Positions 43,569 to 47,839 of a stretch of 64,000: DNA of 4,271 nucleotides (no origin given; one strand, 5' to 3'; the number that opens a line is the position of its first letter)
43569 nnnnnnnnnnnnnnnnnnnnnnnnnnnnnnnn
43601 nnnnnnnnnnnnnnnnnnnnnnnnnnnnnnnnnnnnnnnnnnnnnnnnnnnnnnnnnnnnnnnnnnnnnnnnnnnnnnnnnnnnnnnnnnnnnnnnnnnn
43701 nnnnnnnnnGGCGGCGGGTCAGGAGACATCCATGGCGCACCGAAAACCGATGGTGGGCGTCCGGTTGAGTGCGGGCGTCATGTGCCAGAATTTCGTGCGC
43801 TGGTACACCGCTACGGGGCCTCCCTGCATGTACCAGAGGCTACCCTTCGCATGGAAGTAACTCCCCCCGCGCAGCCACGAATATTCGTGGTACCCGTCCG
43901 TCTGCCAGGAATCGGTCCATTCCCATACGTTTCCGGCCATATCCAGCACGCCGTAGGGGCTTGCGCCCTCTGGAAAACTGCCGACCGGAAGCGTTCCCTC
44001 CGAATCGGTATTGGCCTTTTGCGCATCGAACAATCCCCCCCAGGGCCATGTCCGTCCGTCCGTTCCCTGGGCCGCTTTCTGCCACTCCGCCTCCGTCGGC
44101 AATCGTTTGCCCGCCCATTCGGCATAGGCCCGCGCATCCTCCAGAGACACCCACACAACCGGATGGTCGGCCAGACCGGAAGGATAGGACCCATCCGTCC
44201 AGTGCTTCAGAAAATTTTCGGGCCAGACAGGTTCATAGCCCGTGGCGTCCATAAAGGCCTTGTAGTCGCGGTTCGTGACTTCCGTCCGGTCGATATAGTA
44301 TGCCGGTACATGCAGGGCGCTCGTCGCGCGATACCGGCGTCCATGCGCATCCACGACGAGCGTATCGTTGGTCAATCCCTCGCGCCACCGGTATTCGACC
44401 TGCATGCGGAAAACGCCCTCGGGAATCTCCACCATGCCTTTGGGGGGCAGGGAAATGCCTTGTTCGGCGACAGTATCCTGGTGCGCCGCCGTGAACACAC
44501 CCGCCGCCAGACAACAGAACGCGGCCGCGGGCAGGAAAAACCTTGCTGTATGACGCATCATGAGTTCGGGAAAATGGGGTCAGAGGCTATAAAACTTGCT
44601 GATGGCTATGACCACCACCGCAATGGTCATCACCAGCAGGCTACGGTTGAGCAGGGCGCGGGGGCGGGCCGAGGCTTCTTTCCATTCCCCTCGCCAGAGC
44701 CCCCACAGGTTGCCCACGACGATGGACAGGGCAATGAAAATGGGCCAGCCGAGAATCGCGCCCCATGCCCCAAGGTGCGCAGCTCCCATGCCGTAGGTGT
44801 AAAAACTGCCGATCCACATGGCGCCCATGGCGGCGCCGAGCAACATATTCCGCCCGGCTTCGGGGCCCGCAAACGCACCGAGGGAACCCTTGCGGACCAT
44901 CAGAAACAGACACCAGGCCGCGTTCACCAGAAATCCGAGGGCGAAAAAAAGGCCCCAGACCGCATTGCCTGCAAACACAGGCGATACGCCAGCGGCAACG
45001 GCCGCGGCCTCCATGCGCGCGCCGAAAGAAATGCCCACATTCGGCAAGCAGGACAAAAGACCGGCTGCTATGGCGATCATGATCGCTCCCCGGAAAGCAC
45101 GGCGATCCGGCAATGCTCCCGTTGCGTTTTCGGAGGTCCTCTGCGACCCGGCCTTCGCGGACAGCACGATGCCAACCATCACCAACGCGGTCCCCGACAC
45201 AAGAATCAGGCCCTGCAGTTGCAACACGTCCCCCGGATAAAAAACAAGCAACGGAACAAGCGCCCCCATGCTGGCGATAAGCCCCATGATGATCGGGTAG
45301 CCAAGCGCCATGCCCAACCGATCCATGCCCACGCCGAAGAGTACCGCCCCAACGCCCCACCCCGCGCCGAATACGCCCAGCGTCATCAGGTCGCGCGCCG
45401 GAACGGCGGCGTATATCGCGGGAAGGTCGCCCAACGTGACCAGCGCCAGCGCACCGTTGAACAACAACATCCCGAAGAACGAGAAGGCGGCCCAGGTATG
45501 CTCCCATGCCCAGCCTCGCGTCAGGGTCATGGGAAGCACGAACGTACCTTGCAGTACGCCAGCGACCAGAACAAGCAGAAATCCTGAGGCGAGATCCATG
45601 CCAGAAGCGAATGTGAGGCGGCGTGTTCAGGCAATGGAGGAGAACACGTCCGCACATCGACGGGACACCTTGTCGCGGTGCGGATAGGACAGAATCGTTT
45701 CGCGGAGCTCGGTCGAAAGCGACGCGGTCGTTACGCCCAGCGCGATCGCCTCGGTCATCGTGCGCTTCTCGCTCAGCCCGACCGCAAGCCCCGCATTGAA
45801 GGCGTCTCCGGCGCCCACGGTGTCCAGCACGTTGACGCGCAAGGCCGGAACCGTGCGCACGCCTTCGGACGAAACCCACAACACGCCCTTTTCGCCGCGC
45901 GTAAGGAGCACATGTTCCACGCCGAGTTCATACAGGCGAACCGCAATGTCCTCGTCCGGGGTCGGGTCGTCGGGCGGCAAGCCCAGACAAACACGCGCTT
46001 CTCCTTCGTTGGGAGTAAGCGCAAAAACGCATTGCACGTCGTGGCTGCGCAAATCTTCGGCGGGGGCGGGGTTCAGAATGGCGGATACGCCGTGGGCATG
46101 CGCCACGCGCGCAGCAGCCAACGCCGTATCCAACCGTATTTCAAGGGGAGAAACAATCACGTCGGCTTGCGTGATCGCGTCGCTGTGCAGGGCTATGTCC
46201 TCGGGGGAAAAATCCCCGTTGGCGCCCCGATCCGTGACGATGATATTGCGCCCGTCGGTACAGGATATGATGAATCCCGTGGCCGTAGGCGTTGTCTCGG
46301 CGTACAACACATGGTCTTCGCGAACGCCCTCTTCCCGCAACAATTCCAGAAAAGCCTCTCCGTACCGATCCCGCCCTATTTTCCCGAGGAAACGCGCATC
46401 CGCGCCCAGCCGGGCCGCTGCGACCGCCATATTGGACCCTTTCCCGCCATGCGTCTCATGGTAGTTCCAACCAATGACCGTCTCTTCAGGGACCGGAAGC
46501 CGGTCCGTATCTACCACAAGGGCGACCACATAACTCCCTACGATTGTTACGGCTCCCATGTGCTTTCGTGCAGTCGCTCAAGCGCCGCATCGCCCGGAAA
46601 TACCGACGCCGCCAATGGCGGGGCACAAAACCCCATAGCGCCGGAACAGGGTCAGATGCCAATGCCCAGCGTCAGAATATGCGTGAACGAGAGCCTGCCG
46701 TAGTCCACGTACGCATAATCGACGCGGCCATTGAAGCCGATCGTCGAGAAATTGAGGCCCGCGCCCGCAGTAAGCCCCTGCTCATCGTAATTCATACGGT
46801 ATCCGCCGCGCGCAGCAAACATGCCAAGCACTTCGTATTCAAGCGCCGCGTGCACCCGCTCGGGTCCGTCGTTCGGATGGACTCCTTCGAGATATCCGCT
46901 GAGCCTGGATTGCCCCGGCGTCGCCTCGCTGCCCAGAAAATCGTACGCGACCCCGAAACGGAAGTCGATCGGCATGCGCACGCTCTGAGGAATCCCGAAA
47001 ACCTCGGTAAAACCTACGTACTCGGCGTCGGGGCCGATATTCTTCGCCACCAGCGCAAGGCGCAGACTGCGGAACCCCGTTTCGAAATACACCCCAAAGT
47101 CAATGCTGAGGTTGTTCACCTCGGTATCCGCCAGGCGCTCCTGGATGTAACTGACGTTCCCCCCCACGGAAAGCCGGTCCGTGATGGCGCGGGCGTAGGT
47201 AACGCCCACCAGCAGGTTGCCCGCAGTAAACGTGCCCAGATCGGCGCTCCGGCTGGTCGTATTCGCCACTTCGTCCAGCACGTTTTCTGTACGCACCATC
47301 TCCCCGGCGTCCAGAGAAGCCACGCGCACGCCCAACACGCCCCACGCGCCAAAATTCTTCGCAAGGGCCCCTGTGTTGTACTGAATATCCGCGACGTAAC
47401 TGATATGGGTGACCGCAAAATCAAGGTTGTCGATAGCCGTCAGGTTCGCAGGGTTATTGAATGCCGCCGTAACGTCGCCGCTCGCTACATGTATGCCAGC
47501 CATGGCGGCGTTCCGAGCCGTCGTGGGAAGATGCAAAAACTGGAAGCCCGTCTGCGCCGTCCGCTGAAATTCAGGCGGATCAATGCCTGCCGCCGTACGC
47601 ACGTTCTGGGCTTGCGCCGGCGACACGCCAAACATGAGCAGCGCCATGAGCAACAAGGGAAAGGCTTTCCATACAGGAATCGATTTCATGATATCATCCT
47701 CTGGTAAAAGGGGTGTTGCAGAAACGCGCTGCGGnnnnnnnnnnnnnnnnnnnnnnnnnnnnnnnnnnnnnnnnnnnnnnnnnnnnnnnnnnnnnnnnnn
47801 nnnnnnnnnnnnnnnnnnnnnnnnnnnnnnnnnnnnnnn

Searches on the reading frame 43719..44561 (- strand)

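Call 33: search_protein_families(library=pfam, proteins=[window:43719-44561:-], max_evalue=0.0001)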
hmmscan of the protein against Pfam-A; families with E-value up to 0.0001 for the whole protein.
window:43719-44561:- (280 aa): 1 family
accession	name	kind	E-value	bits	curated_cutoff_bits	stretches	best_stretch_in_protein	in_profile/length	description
PF03781.23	FGE-sulfatase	-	1.1e-46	160.1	23.3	1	41-276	3-254/255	Sulfatase-modifying factor enzyme 1-like domain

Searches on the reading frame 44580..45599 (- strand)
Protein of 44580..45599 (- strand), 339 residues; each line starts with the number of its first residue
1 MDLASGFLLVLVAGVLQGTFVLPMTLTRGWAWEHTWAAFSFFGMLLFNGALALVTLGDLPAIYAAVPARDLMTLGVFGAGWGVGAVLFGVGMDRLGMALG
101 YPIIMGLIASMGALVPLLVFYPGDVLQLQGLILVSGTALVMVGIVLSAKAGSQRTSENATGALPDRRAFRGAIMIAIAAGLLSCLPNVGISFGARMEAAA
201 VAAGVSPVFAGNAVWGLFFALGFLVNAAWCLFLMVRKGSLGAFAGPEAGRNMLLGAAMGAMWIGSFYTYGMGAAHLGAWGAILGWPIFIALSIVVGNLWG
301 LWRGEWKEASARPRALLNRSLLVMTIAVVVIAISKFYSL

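Call 33: search_protein_families(library=pfam, proteins=[window:44580-45599:-], max_evalue=0.0001)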
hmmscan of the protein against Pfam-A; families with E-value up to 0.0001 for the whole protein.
window:44580-45599:- (339 aa): 1 family
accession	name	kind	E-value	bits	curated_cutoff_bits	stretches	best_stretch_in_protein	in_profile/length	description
PF06379.18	RhaT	-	1.3e-24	87.6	27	1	6-332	8-339/344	L-rhamnose-proton symport protein (RhaT)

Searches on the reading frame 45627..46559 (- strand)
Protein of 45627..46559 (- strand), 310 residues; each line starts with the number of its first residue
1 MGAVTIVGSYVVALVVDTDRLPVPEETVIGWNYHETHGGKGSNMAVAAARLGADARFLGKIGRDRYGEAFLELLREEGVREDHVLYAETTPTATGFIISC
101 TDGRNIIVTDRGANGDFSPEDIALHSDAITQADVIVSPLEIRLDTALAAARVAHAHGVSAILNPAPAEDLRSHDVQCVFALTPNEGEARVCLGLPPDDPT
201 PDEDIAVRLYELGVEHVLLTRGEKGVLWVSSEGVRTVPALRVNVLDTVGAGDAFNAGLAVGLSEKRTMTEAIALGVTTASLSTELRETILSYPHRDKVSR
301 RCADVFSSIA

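Call 33: search_protein_families(library=pfam, proteins=[window:45627-46559:-], max_evalue=0.0001)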
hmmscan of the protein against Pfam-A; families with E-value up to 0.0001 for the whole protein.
window:45627-46559:- (310 aa): 3 families
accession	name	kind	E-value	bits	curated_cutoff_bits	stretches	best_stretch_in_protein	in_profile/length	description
PF00294.29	PfkB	-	1.3e-60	205.7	25.8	1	4-294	4-301/302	pfkB family carbohydrate kinase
PF08543.17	Phos_pyr_kin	-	1.3e-08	35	27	1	152-274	94-223/246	Phosphomethylpyrimidine kinase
PF25270.1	Khk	-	6.3e-05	22.8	35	0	180-280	243-344/365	Prokaryotic ketohexokinase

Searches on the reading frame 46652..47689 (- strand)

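Call 33: search_protein_families(library=pfam, proteins=[window:46652-47689:-], max_evalue=0.0001)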
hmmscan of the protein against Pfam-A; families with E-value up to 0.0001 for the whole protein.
window:46652-47689:- (345 aa): 0 families

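Call 83: search_protein_families(library=pfam, proteins=[window:46652-47689:-], max_evalue=0.01)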
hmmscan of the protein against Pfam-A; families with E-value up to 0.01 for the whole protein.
window:46652-47689:- (345 aa): 1 family
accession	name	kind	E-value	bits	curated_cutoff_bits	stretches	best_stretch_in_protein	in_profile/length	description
PF03349.22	Toluene_X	-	0.00073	18.6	29.7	1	47-179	11-112/421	Outer membrane protein transport protein (OMPP1/FadL/TodX)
